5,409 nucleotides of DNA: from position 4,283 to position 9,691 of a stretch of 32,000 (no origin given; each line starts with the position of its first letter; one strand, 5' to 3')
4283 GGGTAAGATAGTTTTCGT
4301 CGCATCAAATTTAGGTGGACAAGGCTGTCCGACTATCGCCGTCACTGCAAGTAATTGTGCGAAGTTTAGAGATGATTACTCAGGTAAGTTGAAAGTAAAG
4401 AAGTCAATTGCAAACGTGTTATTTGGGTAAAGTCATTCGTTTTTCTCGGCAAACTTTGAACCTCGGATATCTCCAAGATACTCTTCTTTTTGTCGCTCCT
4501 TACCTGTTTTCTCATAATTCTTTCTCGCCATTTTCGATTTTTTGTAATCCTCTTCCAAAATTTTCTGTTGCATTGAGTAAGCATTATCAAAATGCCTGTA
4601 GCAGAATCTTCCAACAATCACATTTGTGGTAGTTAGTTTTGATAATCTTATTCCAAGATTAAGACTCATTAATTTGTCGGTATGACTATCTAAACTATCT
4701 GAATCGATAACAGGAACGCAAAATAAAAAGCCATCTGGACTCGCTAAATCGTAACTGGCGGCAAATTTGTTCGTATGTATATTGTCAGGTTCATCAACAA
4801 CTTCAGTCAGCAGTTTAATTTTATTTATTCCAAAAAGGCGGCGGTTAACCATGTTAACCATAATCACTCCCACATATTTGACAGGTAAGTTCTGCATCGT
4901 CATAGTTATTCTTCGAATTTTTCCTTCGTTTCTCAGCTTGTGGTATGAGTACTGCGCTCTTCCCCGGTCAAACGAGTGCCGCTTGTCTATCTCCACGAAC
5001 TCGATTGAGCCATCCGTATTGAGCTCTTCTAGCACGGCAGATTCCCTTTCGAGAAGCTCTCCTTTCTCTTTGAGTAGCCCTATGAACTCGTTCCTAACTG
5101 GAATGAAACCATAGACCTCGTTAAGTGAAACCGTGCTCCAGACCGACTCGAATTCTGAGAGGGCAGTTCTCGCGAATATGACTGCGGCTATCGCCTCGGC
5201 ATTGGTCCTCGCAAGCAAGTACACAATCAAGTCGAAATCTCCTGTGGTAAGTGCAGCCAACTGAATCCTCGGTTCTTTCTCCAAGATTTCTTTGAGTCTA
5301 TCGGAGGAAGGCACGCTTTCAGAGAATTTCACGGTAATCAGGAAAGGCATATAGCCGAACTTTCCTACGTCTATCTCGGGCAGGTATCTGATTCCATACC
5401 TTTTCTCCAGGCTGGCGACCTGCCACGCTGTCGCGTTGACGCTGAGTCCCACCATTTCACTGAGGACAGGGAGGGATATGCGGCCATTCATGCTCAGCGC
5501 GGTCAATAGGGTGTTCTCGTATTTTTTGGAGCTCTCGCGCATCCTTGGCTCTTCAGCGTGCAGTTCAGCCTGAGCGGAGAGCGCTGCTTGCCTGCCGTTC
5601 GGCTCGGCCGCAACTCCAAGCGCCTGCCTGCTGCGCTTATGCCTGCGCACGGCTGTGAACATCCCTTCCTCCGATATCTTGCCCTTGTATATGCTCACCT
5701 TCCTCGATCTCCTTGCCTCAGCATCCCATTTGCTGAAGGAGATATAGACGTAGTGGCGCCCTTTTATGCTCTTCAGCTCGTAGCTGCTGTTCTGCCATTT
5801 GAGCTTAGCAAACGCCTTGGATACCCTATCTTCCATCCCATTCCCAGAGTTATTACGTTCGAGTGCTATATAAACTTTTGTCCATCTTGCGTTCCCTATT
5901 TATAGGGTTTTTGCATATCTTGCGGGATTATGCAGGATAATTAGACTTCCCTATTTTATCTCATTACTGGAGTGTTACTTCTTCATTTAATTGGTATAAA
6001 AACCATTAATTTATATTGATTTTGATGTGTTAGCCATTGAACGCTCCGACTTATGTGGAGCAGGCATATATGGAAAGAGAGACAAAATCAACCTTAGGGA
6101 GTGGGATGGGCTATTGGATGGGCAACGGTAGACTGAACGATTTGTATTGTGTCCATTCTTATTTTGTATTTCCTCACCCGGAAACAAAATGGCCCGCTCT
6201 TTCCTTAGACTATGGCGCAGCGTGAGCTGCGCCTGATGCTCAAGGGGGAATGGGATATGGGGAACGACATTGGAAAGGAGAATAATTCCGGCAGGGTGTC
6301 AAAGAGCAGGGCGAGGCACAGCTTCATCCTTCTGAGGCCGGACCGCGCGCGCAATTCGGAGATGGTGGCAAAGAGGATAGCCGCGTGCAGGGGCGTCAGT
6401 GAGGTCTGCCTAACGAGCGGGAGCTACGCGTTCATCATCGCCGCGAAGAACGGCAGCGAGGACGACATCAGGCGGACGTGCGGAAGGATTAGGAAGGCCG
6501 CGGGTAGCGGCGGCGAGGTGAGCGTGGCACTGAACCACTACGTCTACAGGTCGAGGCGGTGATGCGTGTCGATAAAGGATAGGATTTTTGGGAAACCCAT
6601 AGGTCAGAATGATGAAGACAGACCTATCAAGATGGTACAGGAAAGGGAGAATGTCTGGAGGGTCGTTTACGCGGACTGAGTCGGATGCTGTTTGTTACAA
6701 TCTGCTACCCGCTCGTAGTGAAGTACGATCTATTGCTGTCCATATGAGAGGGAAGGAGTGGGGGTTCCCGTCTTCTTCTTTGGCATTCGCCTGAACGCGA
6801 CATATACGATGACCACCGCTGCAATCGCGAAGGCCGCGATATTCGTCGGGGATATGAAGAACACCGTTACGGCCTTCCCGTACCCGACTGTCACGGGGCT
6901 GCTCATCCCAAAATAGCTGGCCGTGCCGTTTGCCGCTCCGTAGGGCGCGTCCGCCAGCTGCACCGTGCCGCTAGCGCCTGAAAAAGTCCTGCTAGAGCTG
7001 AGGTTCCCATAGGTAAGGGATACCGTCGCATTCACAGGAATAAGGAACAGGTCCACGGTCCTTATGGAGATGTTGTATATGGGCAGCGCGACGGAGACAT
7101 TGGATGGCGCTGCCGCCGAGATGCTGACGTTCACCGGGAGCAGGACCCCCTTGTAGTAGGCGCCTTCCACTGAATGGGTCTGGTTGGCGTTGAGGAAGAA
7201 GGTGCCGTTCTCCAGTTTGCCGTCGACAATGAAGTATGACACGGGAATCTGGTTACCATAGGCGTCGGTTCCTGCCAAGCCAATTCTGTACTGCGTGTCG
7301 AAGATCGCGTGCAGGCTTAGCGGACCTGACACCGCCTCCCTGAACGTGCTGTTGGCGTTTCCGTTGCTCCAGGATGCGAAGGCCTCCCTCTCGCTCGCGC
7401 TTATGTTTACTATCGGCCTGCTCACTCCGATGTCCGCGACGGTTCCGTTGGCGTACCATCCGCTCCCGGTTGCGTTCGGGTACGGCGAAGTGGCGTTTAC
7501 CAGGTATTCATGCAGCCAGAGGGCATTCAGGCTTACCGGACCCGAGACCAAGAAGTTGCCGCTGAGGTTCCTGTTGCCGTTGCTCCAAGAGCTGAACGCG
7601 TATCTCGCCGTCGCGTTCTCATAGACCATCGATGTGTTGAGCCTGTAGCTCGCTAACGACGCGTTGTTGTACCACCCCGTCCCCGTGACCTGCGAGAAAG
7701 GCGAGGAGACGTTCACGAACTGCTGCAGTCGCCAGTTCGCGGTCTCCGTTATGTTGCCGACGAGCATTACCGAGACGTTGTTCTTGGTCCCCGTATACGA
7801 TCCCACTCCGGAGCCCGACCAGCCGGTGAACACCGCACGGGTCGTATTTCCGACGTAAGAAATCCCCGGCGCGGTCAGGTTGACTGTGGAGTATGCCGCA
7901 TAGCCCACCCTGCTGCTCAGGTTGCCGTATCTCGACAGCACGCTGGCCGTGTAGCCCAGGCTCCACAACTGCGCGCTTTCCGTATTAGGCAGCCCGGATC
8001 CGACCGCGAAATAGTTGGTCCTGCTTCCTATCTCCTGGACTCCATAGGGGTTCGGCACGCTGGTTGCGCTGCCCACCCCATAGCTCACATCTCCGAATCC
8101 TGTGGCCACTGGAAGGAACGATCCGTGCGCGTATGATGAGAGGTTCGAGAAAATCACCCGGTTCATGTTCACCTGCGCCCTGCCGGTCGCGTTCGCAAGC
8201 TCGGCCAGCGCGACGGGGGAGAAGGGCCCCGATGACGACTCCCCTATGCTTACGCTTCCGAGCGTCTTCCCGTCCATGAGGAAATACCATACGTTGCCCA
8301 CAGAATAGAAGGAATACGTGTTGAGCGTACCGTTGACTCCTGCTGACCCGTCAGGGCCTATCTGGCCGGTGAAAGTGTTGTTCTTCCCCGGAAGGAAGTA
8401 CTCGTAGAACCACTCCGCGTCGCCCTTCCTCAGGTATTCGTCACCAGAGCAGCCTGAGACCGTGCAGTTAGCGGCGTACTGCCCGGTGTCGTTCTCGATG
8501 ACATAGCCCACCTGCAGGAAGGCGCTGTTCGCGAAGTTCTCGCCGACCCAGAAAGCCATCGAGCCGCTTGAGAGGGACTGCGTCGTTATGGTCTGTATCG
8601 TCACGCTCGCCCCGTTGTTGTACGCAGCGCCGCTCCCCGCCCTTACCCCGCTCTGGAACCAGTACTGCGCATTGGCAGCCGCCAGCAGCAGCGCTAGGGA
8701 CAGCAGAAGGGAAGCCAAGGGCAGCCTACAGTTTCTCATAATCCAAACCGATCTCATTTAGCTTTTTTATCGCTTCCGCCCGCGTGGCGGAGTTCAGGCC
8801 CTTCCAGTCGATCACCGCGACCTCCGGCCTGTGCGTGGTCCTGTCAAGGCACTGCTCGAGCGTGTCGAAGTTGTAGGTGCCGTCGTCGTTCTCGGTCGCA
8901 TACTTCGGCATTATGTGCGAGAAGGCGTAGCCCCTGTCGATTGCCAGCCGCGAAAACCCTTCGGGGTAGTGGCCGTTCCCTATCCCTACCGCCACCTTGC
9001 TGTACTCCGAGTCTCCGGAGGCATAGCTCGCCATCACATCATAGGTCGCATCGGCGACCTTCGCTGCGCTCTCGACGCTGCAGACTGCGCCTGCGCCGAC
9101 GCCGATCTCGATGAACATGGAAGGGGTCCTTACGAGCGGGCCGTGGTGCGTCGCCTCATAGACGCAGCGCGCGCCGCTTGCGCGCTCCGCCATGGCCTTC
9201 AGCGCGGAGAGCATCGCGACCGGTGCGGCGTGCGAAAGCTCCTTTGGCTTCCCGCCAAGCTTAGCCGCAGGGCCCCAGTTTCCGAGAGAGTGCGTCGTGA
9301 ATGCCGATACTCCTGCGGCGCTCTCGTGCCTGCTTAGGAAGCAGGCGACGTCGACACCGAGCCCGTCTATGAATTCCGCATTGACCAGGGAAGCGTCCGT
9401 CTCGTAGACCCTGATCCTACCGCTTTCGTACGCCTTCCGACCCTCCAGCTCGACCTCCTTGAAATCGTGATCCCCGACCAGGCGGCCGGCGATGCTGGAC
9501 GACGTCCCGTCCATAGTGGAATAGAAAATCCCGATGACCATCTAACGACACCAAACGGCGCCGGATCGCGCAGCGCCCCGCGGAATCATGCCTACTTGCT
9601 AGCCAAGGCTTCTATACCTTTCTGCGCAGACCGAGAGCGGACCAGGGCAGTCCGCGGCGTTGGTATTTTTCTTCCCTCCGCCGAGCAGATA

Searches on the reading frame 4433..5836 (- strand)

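Call 70: search_protein_families(library=pfam, proteins=[window:4433-5836:-], max_evalue=0.001)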
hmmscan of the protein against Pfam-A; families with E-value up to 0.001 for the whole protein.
window:4433-5836:- (467 aa): 2 families
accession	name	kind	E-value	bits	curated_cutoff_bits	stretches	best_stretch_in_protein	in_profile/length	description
PF13412.12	HTH_24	-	4.4e-05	23.4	21.9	1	111-145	9-43/48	Winged helix-turn-helix DNA-binding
PF13404.12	HTH_AsnC-type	-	0.0004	20.6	27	0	110-136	8-34/42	AsnC-type helix-turn-helix domain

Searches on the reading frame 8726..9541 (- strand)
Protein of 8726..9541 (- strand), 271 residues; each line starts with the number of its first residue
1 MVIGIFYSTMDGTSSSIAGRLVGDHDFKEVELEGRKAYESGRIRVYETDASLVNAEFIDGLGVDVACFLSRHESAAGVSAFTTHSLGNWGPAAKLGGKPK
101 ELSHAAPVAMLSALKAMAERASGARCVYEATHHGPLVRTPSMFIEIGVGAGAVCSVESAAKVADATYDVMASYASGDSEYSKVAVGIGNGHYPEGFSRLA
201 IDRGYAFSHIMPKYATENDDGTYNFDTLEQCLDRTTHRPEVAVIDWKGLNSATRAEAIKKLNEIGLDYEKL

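Call 70: search_protein_families(library=pfam, proteins=[window:8726-9541:-], max_evalue=0.001)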
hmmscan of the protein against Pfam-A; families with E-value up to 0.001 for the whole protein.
window:8726-9541:- (271 aa): 1 family
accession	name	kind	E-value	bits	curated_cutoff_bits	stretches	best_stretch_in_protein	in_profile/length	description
PF04414.18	tRNA_deacylase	-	8.3e-49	166.3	33.6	1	63-267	5-203/205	D-aminoacyl-tRNA deacylase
